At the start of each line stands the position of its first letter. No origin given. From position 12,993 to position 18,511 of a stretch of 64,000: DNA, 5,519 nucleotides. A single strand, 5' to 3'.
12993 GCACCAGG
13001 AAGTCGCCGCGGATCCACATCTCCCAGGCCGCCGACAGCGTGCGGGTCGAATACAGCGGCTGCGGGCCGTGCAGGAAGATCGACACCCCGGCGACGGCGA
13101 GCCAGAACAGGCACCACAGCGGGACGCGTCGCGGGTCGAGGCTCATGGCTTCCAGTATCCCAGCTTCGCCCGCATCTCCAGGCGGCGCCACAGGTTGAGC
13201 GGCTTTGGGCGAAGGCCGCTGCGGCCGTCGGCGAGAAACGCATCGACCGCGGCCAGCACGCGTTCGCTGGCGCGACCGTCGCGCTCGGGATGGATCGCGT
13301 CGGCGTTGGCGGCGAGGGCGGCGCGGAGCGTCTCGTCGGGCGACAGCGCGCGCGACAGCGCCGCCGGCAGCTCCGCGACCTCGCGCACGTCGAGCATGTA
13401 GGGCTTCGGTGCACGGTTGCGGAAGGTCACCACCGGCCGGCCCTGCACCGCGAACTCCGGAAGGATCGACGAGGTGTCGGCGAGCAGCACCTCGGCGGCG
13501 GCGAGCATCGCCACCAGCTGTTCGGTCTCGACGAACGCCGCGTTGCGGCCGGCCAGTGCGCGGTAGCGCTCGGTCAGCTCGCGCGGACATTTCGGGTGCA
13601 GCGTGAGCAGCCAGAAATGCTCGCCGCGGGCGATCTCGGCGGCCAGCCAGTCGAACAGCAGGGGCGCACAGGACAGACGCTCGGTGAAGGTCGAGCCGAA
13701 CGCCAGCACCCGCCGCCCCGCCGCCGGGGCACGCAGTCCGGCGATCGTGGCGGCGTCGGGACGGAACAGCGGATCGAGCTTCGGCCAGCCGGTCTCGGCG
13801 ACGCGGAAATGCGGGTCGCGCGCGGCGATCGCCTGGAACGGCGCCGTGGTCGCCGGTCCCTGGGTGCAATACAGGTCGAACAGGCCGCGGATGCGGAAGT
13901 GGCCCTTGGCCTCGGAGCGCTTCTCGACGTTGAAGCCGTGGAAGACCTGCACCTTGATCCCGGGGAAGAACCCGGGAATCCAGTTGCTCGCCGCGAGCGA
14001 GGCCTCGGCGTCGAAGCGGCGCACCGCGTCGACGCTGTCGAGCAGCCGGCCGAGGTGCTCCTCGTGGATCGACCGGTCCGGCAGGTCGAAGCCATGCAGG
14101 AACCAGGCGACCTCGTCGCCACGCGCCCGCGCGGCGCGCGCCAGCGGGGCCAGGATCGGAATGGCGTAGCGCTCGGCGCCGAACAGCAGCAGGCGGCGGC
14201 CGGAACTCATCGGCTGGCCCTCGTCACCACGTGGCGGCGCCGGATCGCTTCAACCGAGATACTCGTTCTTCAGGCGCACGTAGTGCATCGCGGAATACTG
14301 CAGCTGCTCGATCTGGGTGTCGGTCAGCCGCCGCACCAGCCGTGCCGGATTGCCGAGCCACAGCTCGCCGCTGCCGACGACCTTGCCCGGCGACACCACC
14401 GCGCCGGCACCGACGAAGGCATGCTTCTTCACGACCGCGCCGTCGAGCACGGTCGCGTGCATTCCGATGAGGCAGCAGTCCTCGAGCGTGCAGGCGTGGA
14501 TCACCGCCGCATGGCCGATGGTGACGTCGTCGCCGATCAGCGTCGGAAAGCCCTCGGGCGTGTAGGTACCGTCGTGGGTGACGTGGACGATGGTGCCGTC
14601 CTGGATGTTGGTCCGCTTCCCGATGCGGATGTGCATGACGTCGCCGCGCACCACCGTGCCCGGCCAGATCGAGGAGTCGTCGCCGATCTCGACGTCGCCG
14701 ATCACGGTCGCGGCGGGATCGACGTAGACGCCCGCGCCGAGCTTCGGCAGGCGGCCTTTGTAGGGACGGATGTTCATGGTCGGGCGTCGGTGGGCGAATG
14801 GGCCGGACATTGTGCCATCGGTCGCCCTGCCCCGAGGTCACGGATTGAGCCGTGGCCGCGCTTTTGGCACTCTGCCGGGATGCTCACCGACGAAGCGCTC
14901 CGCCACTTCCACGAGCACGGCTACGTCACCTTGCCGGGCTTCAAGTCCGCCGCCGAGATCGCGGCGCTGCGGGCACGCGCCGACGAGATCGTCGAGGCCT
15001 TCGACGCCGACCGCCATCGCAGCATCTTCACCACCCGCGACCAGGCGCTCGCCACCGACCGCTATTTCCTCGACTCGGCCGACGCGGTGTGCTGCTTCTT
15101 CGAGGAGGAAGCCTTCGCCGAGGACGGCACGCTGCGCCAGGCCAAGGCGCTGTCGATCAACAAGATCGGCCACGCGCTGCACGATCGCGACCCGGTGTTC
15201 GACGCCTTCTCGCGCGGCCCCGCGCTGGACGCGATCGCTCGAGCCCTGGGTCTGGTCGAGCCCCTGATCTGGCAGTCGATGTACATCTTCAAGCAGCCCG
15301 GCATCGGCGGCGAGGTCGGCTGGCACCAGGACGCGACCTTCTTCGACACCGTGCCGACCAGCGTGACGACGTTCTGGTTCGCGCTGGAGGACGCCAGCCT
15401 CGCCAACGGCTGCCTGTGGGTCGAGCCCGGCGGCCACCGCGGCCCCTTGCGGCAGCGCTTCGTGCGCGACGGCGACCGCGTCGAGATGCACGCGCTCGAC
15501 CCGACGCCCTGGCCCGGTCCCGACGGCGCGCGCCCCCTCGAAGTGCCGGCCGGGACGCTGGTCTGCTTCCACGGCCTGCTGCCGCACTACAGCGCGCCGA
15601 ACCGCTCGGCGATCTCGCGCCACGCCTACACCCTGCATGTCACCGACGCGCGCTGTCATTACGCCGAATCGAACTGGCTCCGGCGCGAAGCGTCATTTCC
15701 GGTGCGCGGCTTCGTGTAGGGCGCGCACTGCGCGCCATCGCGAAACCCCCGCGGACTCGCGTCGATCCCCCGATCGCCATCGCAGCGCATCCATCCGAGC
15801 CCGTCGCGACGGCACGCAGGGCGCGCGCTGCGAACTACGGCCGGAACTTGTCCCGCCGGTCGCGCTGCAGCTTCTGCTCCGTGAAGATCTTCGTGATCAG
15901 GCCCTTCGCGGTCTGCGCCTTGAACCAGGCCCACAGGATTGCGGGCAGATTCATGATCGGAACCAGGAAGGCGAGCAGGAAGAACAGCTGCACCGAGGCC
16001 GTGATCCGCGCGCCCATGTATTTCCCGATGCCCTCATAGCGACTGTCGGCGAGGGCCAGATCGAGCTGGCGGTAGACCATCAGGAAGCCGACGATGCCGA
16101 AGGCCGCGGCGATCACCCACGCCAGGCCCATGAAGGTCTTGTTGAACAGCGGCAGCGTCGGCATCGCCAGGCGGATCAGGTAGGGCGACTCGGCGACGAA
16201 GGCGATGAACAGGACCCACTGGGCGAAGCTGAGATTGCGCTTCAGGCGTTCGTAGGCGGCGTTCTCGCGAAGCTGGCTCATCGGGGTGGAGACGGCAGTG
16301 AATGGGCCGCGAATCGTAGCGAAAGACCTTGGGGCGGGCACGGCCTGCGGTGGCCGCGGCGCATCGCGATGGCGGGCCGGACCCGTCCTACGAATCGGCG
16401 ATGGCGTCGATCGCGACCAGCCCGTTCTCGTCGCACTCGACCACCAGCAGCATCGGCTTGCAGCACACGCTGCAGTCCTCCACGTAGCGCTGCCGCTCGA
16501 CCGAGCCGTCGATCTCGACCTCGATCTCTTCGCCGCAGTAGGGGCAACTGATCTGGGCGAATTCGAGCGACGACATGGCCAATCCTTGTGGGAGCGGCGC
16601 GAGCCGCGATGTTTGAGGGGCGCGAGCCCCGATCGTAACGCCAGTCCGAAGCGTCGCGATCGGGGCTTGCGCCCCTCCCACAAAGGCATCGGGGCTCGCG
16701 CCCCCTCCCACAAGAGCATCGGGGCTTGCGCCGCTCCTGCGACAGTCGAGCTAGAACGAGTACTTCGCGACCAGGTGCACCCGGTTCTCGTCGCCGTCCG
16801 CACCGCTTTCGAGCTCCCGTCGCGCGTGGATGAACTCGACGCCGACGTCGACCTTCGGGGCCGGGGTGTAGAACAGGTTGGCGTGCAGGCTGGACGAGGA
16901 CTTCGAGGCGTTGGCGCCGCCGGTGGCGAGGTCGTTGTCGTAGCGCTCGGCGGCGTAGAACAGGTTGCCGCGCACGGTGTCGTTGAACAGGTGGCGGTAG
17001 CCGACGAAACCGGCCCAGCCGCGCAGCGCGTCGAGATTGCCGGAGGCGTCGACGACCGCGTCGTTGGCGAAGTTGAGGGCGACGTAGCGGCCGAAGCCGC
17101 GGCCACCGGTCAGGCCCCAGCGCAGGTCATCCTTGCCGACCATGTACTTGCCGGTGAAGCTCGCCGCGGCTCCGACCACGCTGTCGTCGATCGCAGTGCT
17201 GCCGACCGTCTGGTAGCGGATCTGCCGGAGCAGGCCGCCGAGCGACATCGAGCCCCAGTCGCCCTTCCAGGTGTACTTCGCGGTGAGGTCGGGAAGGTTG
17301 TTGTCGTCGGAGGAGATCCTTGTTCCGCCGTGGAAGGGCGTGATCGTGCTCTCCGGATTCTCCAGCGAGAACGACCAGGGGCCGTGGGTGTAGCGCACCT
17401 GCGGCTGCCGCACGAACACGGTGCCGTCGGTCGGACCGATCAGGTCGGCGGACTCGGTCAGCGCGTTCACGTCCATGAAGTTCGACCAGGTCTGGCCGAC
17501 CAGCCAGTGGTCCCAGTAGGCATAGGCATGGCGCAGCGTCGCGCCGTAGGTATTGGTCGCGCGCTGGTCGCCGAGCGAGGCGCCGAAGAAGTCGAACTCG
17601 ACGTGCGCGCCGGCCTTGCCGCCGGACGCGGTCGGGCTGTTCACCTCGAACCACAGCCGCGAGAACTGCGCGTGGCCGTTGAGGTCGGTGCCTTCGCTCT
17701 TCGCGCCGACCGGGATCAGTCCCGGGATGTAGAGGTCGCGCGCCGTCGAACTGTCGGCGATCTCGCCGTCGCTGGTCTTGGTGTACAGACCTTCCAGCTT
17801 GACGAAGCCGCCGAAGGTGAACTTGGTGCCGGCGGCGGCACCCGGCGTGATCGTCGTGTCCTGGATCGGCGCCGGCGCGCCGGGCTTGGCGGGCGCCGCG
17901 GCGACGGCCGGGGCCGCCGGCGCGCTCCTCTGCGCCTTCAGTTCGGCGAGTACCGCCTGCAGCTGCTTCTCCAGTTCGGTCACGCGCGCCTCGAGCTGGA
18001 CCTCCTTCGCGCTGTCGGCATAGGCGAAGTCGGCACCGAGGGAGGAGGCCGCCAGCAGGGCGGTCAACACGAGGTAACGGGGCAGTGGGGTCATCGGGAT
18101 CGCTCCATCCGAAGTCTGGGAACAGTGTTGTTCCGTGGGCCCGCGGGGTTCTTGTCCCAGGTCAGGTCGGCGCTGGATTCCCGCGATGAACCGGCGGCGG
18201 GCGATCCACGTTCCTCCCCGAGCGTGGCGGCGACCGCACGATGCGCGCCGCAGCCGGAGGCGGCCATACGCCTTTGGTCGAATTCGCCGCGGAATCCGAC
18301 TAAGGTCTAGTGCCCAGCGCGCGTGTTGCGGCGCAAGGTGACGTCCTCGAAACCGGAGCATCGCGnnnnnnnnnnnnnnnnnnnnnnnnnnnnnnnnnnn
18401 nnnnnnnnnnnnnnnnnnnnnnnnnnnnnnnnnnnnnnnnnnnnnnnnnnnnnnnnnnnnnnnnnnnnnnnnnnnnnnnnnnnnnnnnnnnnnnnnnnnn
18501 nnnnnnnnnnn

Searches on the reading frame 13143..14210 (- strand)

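Call 101: search_protein_families(library=pfam, proteins=[window:13143-14210:-], max_evalue=0.00001)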
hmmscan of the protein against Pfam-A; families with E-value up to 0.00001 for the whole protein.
window:13143-14210:- (355 aa): 1 family
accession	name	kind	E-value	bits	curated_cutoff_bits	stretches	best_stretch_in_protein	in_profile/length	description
PF04464.20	Glyphos_transf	-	3.8e-08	33.1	22.1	1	136-322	159-365/367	CDP-Glycerol:Poly(glycerophosphate) glycerophosphotransferase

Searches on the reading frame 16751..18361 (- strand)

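Call 101: search_protein_families(library=pfam, proteins=[window:16751-18361:-], max_evalue=0.00001)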
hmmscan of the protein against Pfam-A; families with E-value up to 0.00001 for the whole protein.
window:16751-18361:- (536 aa): 1 family
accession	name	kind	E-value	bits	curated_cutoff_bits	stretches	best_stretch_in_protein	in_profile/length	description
PF19577.5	DcaP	-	1.7e-21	77.2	27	1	171-536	59-410/410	DcaP outer membrane protein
